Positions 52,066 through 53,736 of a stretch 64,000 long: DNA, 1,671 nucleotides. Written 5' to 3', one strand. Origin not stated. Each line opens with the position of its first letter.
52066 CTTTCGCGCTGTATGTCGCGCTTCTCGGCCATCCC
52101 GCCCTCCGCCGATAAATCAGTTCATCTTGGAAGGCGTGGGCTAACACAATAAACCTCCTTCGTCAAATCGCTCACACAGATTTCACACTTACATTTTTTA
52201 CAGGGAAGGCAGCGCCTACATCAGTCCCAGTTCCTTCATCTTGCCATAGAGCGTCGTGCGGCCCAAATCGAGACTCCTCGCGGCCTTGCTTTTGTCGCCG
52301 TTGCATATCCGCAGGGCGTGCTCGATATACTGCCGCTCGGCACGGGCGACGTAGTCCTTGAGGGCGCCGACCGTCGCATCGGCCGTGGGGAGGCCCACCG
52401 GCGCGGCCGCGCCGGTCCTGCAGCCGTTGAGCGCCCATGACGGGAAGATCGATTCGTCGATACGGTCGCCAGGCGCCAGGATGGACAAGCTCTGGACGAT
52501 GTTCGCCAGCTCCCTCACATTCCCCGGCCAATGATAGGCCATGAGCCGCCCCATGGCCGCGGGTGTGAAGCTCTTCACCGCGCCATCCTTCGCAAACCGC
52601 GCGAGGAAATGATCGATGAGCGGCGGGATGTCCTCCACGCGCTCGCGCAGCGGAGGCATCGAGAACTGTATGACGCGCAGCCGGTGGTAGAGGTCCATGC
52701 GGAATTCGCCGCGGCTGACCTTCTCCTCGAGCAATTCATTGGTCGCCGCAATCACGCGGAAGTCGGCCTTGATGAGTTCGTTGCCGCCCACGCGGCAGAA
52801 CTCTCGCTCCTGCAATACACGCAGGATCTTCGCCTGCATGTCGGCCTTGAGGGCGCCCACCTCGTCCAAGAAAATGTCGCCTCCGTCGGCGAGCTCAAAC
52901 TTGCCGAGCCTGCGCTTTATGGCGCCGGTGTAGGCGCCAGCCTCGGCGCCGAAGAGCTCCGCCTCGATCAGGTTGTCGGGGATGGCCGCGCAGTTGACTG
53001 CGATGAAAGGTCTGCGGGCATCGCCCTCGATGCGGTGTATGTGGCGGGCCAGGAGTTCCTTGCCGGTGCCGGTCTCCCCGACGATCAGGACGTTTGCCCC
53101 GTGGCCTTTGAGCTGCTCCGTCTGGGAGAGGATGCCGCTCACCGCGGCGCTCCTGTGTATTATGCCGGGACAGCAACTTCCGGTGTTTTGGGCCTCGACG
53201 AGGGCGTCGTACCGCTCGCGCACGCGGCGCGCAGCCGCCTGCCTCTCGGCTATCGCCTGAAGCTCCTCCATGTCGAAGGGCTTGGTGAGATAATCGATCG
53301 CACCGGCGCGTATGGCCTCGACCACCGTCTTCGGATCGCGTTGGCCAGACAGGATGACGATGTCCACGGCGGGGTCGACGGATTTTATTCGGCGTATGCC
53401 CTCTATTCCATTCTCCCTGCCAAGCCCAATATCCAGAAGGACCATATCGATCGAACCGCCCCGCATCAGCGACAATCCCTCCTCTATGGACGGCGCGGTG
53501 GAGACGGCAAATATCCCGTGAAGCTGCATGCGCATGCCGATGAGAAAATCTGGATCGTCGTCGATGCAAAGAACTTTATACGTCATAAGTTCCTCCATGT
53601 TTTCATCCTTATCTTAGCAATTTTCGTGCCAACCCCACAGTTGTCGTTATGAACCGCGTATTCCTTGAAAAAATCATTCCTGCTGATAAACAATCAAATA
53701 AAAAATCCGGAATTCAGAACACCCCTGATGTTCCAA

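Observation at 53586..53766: The regulator in front of the hdr-nuo-mvh operon is itself sigma-54-promoted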

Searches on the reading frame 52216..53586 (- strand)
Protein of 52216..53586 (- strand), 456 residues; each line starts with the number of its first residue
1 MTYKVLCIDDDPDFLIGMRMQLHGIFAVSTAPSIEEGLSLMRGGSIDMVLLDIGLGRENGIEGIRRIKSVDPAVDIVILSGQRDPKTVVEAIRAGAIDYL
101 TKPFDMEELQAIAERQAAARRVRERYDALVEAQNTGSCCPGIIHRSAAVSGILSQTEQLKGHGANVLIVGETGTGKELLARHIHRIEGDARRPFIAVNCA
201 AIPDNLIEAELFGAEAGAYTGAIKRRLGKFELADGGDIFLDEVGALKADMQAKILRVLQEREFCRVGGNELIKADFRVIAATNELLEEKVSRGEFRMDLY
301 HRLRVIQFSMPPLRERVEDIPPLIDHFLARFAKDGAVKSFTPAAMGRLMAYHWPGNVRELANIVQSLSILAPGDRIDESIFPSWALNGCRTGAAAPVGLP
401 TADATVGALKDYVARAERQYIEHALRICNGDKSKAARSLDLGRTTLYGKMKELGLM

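Call 8: search_protein_families(library=pfam, proteins=[window:52216-53586:-])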
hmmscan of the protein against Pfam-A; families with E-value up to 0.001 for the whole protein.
window:52216-53586:- (456 aa): 8 families
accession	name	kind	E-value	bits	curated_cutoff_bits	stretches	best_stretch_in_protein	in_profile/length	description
PF00158.32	Sigma54_activat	-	1.6e-62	210.5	20.2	1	142-307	1-166/168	Sigma-54 interaction domain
PF00072.30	Response_reg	-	6.6e-24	84.7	30.2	1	5-112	1-109/111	Response regulator receiver domain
PF25601.1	AAA_lid_14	-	3.1e-22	78.6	27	1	314-383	1-72/87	AAA+ ATPase lid domain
PF14532.12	Sigma54_activ_2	-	2.8e-17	63.7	25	1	145-313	3-138/138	Sigma-54 interaction domain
PF02954.25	HTH_8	-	1.7e-11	44.1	22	1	414-453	3-42/42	Bacterial regulatory protein, Fis family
PF07728.20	AAA_5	-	2.3e-09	37.8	22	1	165-286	1-125/139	AAA domain (dynein-related subfamily)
PF00004.35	AAA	-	0.00027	21.8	21.2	1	166-292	1-120/131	ATPase family associated with various cellular activities (AAA)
PF01078.27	Mg_chelatase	-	0.00085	19.2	20.3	0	164-186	23-45/207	Magnesium chelatase, subunit ChlI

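Call 15: find_homologous_proteins(query=window:52216-53586:-, max_evalue=1e-60)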
Query window:52216-53586:- (456 aa): 6846 proteins with E <= 1e-60 among 8000 candidates; the best 120 are listed.
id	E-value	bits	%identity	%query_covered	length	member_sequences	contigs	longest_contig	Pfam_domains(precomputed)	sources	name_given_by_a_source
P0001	0.0e+0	1012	100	100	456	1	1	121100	PF00158.33,PF25601.2,PF02954.26,PF14532.13,PF07728.21,PF00072.31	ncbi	ncbi:MAG: sigma-54 dependent transcriptional regulator [Pseudomonadota bacterium]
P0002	1.6e-227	774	73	100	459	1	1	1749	PF00158.33,PF25601.2,PF02954.26,PF14532.13,PF07728.21,PF00072.31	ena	-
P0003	5.4e-224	762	75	100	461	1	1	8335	PF00158.33,PF25601.2,PF02954.26,PF14532.13,PF07728.21,PF00072.31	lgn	-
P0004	1.9e-217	740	74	100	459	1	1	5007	PF00158.33,PF25601.2,PF02954.26,PF14532.13,PF07728.21,PF00072.31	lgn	-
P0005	3.2e-217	740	71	100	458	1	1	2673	PF00158.33,PF25601.2,PF02954.26,PF14532.13,PF07728.21,PF00072.31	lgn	-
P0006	2.4e-213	727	71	100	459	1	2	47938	PF00158.33,PF25601.2,PF02954.26,PF14532.13,PF07728.21,PF00072.31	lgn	-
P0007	1.2e-211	721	72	100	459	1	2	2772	PF00158.33,PF25601.2,PF02954.26,PF14532.13,PF07728.21,PF00072.31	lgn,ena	-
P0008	1.3e-211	721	70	99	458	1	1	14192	PF00158.33,PF25601.2,PF02954.26,PF14532.13,PF07728.21,PF00072.31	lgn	-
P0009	2.7e-211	720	70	100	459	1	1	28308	PF00158.33,PF25601.2,PF02954.26,PF14532.13,PF07728.21,PF00072.31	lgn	-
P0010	4.8e-210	716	70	99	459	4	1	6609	PF00158.33,PF25601.2,PF02954.26,PF14532.13,PF07728.21,PF00072.31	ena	-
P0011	1.3e-204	698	69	100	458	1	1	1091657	PF00158.33,PF25601.2,PF02954.26,PF14532.13,PF07728.21,PF00072.31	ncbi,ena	-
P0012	1.3e-199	682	69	100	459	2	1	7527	PF00158.33,PF25601.2,PF02954.26,PF14532.13,PF07728.21,PF00072.31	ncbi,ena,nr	ncbi:MAG TPA: sigma-54 dependent transcriptional regulator [bacterium]|nr:sigma-54 dependent transcr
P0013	1.1e-197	675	66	99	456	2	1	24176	PF00158.33,PF25601.2,PF02954.26,PF14532.13,PF07728.21,PF00072.31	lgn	-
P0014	2.5e-196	671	66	99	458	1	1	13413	PF00158.33,PF25601.2,PF02954.26,PF14532.13,PF07728.21,PF00072.31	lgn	-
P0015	3.3e-196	670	65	99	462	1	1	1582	PF00158.33,PF25601.2,PF02954.26,PF14532.13,PF07728.21,PF00072.31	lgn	-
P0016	1.2e-192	659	65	100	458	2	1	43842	PF00158.33,PF25601.2,PF02954.26,PF14532.13,PF07728.21,PF00072.31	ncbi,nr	ncbi:MAG: sigma-54-dependent Fis family transcriptional regulator [Deltaproteobacteria bacterium]|nr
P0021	1.8e-183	628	62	100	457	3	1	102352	PF00158.33,PF25601.2,PF02954.26,PF14532.13,PF07728.21,PF00072.31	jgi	jgi:DNA-binding NtrC family response regulator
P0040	1.0e-168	580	58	99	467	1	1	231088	PF00158.33,PF25601.2,PF02954.26,PF14532.13,PF07728.21,PF00072.31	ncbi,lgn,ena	-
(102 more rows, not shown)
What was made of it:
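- Closest known: Autoregulated NtrC-like activators of Myxococcus and other deltaproteobacteria. Same: The regulator's homologues come from MAGs labelled Deltaproteobacteria (call 15).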

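Call 16: find_encoding_contigs(protein=P0011, flank=6000, max_places=2)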
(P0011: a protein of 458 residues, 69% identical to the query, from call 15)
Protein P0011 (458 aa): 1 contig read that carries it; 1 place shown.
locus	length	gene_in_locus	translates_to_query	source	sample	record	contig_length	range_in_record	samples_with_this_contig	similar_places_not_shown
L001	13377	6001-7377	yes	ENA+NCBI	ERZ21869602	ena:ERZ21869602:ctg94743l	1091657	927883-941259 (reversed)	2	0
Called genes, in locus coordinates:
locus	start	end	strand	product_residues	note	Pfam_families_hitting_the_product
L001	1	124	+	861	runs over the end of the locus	PF02861:Clp_N, PF23569:NBD_SMAX1, PF00004:AAA, PF17871:AAA_lid_9, PF00004:AAA, PF07724:AAA_2, PF07728:AAA_5, PF10431:ClpB_D2-small, +6 more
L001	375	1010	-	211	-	-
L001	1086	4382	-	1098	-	PF00069:Pkinase, PF07714:PK_Tyr_Ser-Thr, PF13428:TPR_14 (faint), PF14559:TPR_19 (faint), PF07719:TPR_2 (faint), PF13424:TPR_12 (weak), PF00515:TPR_1 (faint), PF13424:TPR_12 (weak), +1 more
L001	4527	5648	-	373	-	PF16258:DUF4912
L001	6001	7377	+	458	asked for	PF00072:Response_reg, PF00158:Sigma54_activat, PF14532:Sigma54_activ_2, PF07728:AAA_5 (weak), PF25601:AAA_lid_14, PF02954:HTH_8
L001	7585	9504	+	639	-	PF08206:OB_RNB, PF17876:CSD2, PF00773:RNB, PF00575:S1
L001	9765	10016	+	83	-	PF05164:ZapA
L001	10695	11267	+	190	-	PF01812:5-FTHF_cyc-lig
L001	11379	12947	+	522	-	PF12072:RNase_Y_N, PF00013:KH_1 (weak), PF08668:HDOD (faint), PF01966:HD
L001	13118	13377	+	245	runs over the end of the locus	PF00149:Metallophos (weak), PF13277:YmdB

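Call 17: find_encoding_contigs(protein=P0006, flank=6000, max_places=2)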
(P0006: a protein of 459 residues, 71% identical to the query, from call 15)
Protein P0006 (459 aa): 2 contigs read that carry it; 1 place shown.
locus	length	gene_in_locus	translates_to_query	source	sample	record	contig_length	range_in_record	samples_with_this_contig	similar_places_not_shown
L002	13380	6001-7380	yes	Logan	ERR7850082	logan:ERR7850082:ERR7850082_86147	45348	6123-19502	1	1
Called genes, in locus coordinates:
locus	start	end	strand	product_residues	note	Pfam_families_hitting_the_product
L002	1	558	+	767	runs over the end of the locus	PF07244:POTRA, PF08478:POTRA_1 (faint), PF08479:POTRA_2 (faint), PF07244:POTRA, PF01103:Omp85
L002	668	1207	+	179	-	PF03938:OmpH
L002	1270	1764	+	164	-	PF03938:OmpH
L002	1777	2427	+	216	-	PF03966:Trm112p, PF16697:Yop-YscD_cpl, PF00498:FHA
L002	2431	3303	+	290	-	PF03755:YicC-like_N, PF08340:YicC-like_C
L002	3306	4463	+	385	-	PF17785:PUA_3, PF10672:Methyltrans_SAM, PF05175:MTS, PF13847:Methyltransf_31, PF13649:Methyltransf_25 (weak)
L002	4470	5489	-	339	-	PF16258:DUF4912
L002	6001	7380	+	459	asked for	PF00072:Response_reg, PF00158:Sigma54_activat, PF14532:Sigma54_activ_2, PF07728:AAA_5, PF25601:AAA_lid_14, PF02954:HTH_8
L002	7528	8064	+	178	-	PF00156:Pribosyltran, PF14681:UPRTase (weak)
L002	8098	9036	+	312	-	PF02729:OTCace_N, PF00185:OTCace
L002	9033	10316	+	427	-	PF01979:Amidohydro_1, PF07969:Amidohydro_3, PF12890:DHOase, PF07969:Amidohydro_3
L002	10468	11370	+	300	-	PF00140:Sigma70_r1_2, PF04542:Sigma70_r2, PF04545:Sigma70_r4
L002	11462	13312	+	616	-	PF13249:SQHop_cyclase_N, PF13243:SQHop_cyclase_C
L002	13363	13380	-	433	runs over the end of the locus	-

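Call 18: find_encoding_contigs(protein=P0009, flank=6000, max_places=2)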
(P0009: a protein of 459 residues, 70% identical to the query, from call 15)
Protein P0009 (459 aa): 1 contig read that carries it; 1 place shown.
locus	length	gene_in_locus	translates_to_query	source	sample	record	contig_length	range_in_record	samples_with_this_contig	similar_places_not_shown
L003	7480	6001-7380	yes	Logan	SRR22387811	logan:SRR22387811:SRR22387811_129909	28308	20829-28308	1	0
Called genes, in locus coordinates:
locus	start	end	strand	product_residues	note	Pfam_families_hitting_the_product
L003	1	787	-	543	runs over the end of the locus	PF00171:Aldedh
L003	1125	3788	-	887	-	PF27464:PlsB_N (faint), PF01553:Acyltransferase, PF19277:GPAT_C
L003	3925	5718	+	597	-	PF02518:HATPase_c (weak), PF13589:HATPase_c_3, PF01119:DNA_mis_repair, PF08676:MutL_C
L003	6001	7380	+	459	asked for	PF00072:Response_reg, PF00158:Sigma54_activat, PF14532:Sigma54_activ_2, PF07728:AAA_5 (weak), PF25601:AAA_lid_14, PF02954:HTH_8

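Call 24: find_related_loci(query=window:52216-53586:-, collection=genome_contigs, flank=6000)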
Query window:52216-53586:- (456 aa) in genome_contigs; peptide patterns used: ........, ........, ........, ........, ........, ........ (x = any residue, [..] = any of these).
599 stretches matched a pattern (row limit reached: there are more); 581 encode a relative of the query (tblastn E <= 1e-3); the best 80 are kept; 80 distinct loci.
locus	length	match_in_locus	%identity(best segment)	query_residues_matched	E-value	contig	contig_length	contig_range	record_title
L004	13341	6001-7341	40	5-455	1e-104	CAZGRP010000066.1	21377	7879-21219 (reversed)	MAG TPA_asm: uncultured Cytophagia bacterium isolate SRP216583_co2_59 genome assembly, contig: NODE_1688_length_21377_co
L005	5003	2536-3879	40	4-455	4e-103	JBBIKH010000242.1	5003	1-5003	MAG: bacterium isolate BR1F70218_bin_181 NODE_15216_length_5003_cov_4.621261, whole genome shotgun sequence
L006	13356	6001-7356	40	5-439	6e-103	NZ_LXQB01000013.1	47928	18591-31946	Methylacidiphilum sp. Yel contig_20, whole genome shotgun sequence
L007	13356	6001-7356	40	5-439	2e-102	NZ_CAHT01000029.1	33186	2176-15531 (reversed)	Methylacidiphilum fumariolicum SolV, whole genome shotgun sequence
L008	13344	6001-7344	39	5-455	1e-101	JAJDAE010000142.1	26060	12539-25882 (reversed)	MAG: candidate division KSB1 bacterium isolate OFTM177 OFTM177_141, whole genome shotgun sequence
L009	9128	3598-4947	41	4-455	4e-101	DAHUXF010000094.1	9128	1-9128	MAG TPA_asm: Acidobacteriaceae bacterium isolate clean1646 NODE_94_length_9128_cov_1.198763, whole genome shotgun sequen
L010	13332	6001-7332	41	5-455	5e-101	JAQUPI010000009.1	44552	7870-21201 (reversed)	MAG: Candidatus Omnitrophota bacterium isolate STD1_220 NODE_1611_length_44552_cov_4.500777_Sandtown_D1, whole genome sh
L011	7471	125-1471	38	3-455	2e-98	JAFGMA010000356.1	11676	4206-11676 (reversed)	MAG: candidate division KSB1 bacterium isolate Zod_Metabat.436 k87_12136263, whole genome shotgun sequence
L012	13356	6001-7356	40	5-455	3e-98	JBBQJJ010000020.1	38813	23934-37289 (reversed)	MAG: Haliangiales bacterium isolate Co_metawrap_728 Cmw_728_k141_4786027_length_38813_cov_12.0000, whole genome shotgun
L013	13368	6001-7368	40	5-455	2e-97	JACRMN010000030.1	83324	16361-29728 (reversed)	MAG: Deltaproteobacteria bacterium isolate NC_groundwater_1908_Pr3_S2p5_74_37 SR2-18-S2p5_coassembly_scaffold_337190, wh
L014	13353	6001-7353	41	5-450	1e-96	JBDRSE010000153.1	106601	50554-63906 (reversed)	MAG: bacterium isolate MEGAHIT-group-3.13 k141_155793, whole genome shotgun sequence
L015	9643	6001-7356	40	5-455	2e-96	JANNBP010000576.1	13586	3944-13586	MAG: Deltaproteobacteria bacterium isolate OTE_78_metabat_316 OTE_78_k141_2250636, whole genome shotgun sequence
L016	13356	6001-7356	40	5-455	2e-96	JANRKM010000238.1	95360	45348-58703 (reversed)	MAG: Kofleriaceae bacterium isolate bins.76 k141_4510902, whole genome shotgun sequence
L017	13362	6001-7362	41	5-455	1e-95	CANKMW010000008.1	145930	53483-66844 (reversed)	MAG: Myxococcales bacterium isolate TH-Jun18-119 genome assembly, contig: TH-Jun18-C103, whole genome shotgun sequence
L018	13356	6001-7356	39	5-455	3e-95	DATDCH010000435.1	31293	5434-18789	MAG TPA_asm: Kofleriaceae bacterium isolate SMAG_U143 k141_502602, whole genome shotgun sequence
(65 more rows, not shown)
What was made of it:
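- Tried and rejected: It was useless for comparing related loci (call 24).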

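Call 25: find_encoding_contigs(protein=P0003, flank=6000, max_places=2)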
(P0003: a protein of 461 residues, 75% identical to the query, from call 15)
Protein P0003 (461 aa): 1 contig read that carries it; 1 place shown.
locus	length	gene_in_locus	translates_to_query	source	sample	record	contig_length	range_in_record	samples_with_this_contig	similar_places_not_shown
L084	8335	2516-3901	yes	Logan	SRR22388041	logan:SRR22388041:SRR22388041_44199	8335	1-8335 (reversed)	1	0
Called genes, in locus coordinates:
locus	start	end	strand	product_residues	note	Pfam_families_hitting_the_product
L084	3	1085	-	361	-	?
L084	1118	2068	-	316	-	PF16258:DUF4912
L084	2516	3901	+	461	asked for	PF00072:Response_reg, PF00158:Sigma54_activat, PF14532:Sigma54_activ_2, PF07728:AAA_5, PF25601:AAA_lid_14, PF02954:HTH_8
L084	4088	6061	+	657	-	PF08206:OB_RNB, PF17876:CSD2, PF00773:RNB, PF00575:S1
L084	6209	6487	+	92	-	PF05164:ZapA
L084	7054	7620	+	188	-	PF01812:5-FTHF_cyc-lig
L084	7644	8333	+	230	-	?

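Call 26: find_encoding_contigs(protein=P0004, flank=6000, max_places=2)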
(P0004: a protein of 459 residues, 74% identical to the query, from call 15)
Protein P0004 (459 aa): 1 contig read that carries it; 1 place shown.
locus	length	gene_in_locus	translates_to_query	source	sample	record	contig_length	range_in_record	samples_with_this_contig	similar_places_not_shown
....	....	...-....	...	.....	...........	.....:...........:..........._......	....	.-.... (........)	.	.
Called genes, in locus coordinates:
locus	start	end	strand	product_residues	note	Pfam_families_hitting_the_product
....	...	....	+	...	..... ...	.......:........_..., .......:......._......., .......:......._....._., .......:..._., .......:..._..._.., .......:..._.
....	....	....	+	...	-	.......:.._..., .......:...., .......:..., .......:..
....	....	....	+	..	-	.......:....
